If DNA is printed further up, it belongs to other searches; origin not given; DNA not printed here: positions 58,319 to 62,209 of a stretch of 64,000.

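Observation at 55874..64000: Giant envelope protein built from about 48 acidic and about 49 basic copies of the same 23-residue repeat (charge-inverted diblock)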

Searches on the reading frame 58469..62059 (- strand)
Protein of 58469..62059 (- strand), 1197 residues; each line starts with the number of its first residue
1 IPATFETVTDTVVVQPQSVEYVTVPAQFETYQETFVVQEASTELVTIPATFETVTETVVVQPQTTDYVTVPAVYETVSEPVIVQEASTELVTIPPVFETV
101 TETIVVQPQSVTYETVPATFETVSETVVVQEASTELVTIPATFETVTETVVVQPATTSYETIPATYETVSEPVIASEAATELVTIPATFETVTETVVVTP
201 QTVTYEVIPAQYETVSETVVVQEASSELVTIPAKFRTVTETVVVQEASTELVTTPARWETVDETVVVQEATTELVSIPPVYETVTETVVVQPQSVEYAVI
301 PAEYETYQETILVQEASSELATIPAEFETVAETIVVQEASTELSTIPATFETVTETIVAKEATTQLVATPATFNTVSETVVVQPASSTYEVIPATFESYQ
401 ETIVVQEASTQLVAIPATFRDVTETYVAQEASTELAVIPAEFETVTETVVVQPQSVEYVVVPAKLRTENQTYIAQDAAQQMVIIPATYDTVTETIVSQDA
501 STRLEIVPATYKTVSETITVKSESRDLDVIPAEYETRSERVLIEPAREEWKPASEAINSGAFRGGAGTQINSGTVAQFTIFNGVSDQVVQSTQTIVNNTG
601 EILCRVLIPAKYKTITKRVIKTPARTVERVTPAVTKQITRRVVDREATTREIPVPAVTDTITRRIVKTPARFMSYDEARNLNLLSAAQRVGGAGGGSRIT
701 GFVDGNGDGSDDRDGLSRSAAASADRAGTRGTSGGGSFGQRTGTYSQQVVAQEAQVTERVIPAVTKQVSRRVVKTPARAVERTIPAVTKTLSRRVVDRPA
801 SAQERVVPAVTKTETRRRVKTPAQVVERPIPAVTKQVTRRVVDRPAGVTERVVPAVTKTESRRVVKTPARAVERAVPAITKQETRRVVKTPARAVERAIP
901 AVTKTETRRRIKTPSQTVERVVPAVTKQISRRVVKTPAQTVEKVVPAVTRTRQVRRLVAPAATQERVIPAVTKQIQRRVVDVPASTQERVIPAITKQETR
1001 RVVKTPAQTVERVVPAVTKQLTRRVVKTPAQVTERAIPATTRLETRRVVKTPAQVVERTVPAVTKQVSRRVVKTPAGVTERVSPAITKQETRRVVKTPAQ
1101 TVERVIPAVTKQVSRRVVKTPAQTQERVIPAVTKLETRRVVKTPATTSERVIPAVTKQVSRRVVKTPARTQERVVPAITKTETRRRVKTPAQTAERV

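Call 70: search_protein_representatives(protein=window:58469-62059:-)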
Query: 1197 residues. Proteins with E-value up to 0.001 (for the whole library): 1592; up to 1e-10: 799; up to 1e-30: 74. The best 150 are listed.
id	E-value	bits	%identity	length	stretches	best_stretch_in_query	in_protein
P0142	2.1e-70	254.3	72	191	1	607-794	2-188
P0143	6.6e-69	249.3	40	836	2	44-273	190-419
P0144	9.4e-68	245.5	39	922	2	45-273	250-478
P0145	2.5e-65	237.5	43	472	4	299-431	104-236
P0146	9.3e-61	222.3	49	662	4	132-224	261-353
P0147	4.2e-60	220.2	51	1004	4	563-651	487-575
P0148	1.6e-59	218.3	75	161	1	532-678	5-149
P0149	3.7e-59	217.0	64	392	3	563-636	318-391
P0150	8.3e-54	199.3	52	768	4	54-132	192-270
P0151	4.7e-53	196.8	51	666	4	178-270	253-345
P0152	5.7e-53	196.6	52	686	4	575-652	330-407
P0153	8.4e-52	192.7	42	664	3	138-339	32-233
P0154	5.4e-51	190.0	37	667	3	187-344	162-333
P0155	9.8e-51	189.2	69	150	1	507-646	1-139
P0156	1.2e-50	188.9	41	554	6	485-626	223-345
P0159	1.9e-46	175.0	32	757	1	1-403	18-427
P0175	7.2e-39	149.9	59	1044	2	159-269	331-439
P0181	1.8e-37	145.3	49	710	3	569-650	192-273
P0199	1.9e-33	131.9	74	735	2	186-257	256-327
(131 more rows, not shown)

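Call 74: search_protein_families(library=pfam, proteins=[P0143, P0147, P0146, P0153, P0159, P0175, P0199, P0181], max_evalue=0.001)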
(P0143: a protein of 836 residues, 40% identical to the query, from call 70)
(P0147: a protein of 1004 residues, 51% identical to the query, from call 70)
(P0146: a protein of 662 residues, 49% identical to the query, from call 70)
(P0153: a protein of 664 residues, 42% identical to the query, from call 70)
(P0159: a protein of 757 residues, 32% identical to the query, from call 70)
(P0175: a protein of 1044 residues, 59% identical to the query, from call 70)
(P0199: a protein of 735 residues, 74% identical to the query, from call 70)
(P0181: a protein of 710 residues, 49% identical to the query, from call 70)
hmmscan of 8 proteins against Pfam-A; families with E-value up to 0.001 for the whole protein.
P0143 (836 aa): 1 family
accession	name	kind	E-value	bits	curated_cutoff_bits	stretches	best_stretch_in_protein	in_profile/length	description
PF01471.23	PG_binding_1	-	3e-12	47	23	1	775-830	4-56/57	Putative peptidoglycan binding domain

P0147 (1004 aa): 2 families
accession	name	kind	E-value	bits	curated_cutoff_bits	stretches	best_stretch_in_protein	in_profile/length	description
PF25106.1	VWA_4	-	3.4e-13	49.9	27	1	761-904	2-135/169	von Willebrand factor A domain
PF13519.12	VWA_2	-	9.4e-06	26.7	27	1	762-853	2-90/107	von Willebrand factor type A domain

P0146 (662 aa): 0 families

P0153 (664 aa): 1 family
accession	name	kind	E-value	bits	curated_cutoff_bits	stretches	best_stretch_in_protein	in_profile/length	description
PF00691.25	OmpA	-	5.9e-20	71.9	27.2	1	420-514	2-98/98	OmpA family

P0159 (757 aa): 3 families
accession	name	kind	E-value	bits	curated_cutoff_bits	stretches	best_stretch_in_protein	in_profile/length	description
PF01471.23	PG_binding_1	-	7.1e-10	39.4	23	1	426-478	4-57/57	Putative peptidoglycan binding domain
PF00188.32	CAP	-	1.5e-06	29.5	21.1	1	645-743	12-105/117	Cysteine-rich secretory protein family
PF00497.25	SBP_bac_3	-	1.2e-05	25.5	26.4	0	377-597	62-98/132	Bacterial extracellular solute-binding proteins, family 3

P0175 (1044 aa): 6 families
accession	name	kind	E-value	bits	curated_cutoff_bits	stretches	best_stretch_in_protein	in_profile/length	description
PF12034.13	YfbK_C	-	6.2e-69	232.3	25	1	859-1040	1-182/184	Uncharacterized protein YfbK, C-terminal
PF12450.13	vWF_A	-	2e-31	108.3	25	1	574-666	3-94/94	von Willebrand factor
PF00092.34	VWA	-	3.7e-16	60.3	23.8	1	683-847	1-166/174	von Willebrand factor type A domain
PF13519.12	VWA_2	-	3.2e-14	53.9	27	1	684-788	1-106/107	von Willebrand factor type A domain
PF07715.20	Plug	-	1.5e-09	38.8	23.9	1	249-313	8-70/107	TonB-dependent Receptor Plug Domain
PF13768.12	VWA_3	-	3.9e-07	30.7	27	1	683-840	2-153/155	von Willebrand factor type A domain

P0199 (735 aa): 2 families
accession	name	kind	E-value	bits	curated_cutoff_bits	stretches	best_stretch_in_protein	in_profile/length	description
PF05990.18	DUF900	-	1.1e-38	133.4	20.5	1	444-646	17-220/232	Alpha/beta hydrolase of unknown function (DUF900)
PF13424.12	TPR_12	-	0.00057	20.5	30.1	0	98-144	8-55/77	Tetratricopeptide repeat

P0181 (710 aa): 1 family
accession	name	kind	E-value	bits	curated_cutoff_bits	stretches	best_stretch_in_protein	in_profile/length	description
PF25106.1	VWA_4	-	6.8e-11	42.5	27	1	468-603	2-129/169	von Willebrand factor A domain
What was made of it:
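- On OmpA family: Only Bacteroidota relatives such as P0153 have one (call 74).
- Closest known: OM-peptidoglycan tethers and periplasmic spacers. Same: Bacteroidota relatives carry an OmpA domain (call 74).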
